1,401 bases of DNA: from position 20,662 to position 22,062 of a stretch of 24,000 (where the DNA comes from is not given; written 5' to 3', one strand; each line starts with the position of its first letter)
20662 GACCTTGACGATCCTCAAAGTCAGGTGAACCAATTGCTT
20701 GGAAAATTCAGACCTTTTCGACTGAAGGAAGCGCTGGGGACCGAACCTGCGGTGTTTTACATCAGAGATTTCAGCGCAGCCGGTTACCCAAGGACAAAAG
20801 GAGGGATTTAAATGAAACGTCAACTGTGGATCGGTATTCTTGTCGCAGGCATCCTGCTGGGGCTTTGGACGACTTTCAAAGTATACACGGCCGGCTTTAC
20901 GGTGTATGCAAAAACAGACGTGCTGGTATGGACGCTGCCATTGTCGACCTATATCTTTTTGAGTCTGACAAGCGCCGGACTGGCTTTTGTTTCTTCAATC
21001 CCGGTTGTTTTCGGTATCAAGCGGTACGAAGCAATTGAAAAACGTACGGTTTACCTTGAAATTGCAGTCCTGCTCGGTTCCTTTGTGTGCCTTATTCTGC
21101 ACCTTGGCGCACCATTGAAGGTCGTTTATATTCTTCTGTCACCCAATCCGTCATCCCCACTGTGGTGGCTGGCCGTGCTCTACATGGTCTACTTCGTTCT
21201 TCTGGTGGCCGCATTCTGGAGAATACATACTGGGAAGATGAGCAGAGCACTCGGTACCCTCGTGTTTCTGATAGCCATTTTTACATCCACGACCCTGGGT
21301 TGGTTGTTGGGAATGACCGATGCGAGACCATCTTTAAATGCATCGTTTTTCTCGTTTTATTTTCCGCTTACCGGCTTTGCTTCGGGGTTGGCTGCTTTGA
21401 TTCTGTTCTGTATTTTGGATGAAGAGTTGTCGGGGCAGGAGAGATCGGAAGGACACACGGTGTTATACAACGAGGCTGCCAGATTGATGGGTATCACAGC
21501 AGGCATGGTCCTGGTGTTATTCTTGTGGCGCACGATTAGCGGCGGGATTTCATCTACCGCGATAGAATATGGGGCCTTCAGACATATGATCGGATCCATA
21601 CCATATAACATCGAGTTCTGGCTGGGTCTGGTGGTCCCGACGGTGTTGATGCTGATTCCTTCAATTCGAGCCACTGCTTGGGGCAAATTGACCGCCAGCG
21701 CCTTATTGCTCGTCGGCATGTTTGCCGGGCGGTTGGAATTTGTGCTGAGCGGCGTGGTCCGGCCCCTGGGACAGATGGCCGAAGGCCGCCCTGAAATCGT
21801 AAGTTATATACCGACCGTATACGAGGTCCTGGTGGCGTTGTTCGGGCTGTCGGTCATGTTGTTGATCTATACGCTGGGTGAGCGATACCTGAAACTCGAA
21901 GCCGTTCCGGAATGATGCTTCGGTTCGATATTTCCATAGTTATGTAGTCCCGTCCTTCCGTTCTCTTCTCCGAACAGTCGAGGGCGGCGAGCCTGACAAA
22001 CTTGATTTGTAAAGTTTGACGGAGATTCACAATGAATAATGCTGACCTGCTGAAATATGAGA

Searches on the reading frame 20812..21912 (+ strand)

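Call 49: search_protein_families(library=pfam, proteins=[window:20812-21912:+], max_evalue=0.00001)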
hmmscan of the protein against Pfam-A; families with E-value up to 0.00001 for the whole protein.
window:20812-21912:+ (367 aa): 1 family
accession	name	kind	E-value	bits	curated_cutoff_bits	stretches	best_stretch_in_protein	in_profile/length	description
PF03916.19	NrfD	-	7.9e-19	68.9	25.8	1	33-315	4-309/313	Polysulphide reductase, NrfD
